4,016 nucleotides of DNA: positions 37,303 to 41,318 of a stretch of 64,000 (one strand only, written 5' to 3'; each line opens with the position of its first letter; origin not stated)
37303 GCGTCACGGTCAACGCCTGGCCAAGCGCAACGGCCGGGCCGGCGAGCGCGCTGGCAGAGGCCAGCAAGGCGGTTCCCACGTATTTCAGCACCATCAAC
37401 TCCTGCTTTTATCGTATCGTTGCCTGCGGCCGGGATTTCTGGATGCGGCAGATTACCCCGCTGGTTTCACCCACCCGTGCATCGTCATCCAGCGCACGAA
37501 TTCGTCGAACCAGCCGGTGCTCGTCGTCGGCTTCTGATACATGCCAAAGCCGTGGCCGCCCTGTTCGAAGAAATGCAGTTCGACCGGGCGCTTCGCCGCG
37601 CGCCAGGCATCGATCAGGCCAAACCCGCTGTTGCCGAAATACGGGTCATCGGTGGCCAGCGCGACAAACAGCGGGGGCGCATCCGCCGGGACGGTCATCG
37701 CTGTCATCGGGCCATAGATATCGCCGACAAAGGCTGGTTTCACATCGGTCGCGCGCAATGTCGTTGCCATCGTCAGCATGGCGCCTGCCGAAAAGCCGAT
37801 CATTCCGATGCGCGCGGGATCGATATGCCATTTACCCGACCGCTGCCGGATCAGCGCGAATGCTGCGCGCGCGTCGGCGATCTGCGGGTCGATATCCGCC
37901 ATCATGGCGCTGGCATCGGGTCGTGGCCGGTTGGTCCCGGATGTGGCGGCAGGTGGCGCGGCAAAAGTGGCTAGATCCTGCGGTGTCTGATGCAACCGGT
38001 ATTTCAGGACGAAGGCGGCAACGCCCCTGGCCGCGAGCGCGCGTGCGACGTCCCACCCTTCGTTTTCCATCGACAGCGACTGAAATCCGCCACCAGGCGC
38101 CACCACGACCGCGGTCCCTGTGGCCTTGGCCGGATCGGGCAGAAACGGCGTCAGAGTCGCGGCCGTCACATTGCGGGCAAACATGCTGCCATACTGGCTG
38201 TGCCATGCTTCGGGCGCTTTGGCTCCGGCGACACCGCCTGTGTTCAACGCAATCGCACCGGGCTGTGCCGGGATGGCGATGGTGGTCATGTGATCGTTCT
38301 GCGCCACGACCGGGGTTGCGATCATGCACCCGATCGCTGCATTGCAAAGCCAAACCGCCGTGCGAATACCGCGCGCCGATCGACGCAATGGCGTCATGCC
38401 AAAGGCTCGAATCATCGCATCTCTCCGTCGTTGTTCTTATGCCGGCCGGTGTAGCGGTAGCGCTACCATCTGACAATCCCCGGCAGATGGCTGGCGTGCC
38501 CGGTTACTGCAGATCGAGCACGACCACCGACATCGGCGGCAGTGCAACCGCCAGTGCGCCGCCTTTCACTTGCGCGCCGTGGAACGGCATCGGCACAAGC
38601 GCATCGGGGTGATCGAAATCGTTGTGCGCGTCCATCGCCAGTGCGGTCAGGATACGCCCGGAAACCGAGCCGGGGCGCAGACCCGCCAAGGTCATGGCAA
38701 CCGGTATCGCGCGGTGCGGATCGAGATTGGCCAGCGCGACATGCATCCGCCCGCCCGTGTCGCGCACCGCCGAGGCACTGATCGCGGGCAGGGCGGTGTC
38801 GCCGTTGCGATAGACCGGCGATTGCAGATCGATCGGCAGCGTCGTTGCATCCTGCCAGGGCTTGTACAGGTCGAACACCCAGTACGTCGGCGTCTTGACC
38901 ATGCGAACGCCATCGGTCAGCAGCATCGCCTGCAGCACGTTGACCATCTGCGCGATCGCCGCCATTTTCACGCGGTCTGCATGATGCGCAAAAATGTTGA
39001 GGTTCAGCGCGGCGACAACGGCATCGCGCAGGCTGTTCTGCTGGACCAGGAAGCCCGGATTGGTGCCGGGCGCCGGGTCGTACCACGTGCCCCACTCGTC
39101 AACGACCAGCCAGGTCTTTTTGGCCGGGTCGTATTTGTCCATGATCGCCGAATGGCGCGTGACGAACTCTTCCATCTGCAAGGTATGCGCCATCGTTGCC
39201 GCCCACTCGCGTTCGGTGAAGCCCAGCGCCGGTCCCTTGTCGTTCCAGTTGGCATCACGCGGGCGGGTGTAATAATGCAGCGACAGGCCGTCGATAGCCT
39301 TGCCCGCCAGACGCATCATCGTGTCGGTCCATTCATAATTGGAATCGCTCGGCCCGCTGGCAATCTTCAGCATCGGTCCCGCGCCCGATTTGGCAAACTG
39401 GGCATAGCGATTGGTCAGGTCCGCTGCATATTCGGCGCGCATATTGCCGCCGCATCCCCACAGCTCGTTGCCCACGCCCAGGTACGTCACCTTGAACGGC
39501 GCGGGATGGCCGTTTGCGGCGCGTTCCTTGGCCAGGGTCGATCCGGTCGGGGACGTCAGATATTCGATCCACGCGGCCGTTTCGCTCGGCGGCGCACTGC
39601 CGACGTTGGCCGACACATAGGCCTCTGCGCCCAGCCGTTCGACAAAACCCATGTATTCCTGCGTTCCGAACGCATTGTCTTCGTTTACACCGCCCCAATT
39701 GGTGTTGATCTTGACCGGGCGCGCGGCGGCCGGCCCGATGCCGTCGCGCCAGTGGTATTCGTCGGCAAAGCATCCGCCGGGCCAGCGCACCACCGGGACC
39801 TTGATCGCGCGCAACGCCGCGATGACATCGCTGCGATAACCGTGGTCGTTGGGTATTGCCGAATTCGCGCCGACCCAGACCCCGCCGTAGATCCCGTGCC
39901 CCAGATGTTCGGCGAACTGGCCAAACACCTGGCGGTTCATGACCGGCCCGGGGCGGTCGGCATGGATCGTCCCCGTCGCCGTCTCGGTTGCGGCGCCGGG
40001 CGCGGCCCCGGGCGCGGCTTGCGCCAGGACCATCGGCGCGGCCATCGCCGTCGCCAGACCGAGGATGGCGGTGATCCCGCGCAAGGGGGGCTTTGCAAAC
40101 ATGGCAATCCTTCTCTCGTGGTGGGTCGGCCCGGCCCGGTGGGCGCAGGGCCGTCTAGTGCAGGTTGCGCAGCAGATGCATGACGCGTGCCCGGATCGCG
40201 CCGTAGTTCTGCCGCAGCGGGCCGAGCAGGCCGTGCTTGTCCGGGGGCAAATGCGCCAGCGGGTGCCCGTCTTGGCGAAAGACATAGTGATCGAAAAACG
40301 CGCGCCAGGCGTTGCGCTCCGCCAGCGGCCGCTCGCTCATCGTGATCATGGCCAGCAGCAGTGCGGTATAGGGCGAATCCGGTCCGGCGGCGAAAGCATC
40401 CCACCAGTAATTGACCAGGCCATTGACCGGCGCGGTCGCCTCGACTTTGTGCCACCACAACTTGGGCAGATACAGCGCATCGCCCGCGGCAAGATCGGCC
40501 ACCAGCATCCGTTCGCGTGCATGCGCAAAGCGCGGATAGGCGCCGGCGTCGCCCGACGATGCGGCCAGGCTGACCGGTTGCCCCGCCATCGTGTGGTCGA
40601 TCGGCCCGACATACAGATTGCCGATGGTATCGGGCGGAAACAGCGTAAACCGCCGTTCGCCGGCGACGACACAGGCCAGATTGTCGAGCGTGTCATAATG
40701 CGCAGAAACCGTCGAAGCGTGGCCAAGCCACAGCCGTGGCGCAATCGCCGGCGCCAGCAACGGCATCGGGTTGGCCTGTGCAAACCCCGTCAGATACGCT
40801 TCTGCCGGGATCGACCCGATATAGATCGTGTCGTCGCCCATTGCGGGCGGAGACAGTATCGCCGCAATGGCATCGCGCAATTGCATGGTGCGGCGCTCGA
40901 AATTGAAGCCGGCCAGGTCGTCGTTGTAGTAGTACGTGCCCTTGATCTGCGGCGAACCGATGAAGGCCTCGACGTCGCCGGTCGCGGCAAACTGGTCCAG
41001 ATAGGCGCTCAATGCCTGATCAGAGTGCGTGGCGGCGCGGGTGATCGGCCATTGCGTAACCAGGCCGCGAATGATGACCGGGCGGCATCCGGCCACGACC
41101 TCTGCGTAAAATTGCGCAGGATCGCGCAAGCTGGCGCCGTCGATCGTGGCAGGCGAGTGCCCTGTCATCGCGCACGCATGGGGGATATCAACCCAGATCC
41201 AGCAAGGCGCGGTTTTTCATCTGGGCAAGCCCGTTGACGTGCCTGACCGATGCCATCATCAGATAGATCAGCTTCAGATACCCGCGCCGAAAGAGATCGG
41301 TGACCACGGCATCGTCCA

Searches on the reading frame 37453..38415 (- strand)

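Call 59: search_protein_families(library=pfam, proteins=[window:37453-38415:-], max_evalue=0.00001)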
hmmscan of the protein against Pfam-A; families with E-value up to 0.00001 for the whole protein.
window:37453-38415:- (320 aa): 3 families
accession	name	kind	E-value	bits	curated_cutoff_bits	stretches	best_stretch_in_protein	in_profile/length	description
PF07859.19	Abhydrolase_3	-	1.5e-11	44.9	25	1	178-234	48-107/210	alpha/beta hydrolase fold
PF20434.5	BD-FAE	-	2.2e-08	34.3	26.8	1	175-221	63-109/215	BD-FAE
PF01738.24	DLH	-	1.1e-06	28.9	21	1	118-295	28-193/217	Dienelactone hydrolase family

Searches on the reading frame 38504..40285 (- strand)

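Call 59: search_protein_families(library=pfam, proteins=[window:38504-40285:-], max_evalue=0.00001)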
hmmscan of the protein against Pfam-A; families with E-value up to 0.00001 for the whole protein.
window:38504-40285:- (593 aa): 2 families
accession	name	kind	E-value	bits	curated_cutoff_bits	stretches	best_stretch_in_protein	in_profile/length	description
PF06964.18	Alpha-L-AF_C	-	1.4e-50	172.1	27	1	396-586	1-165/165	Alpha-L-arabinofuranosidase C-terminal domain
PF22848.2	ASD1_dom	-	5.6e-09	36.4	22.2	0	162-228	7-77/239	Alpha-L-arabinofuranosidase 1 domain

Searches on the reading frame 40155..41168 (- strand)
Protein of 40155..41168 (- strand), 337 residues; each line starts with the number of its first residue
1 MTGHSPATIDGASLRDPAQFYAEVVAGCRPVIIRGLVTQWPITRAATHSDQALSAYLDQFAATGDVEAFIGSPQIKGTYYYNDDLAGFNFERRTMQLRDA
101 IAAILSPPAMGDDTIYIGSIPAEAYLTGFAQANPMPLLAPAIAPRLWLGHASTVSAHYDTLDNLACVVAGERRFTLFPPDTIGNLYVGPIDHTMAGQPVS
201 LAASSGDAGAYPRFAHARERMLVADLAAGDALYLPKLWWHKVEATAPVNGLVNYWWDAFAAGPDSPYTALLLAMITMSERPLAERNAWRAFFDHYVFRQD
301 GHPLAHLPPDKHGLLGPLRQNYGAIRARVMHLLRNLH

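Call 59: search_protein_families(library=pfam, proteins=[window:40155-41168:-], max_evalue=0.00001)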
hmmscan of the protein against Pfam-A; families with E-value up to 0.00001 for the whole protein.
window:40155-41168:- (337 aa): 2 families
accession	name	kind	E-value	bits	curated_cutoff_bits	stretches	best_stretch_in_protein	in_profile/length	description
PF13621.12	Cupin_8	-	4.2e-58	197.7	27.4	1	17-259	1-249/252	Cupin-like domain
PF08007.18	JmjC_2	-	1e-05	25.5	22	0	149-246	33-110/127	JmjC domain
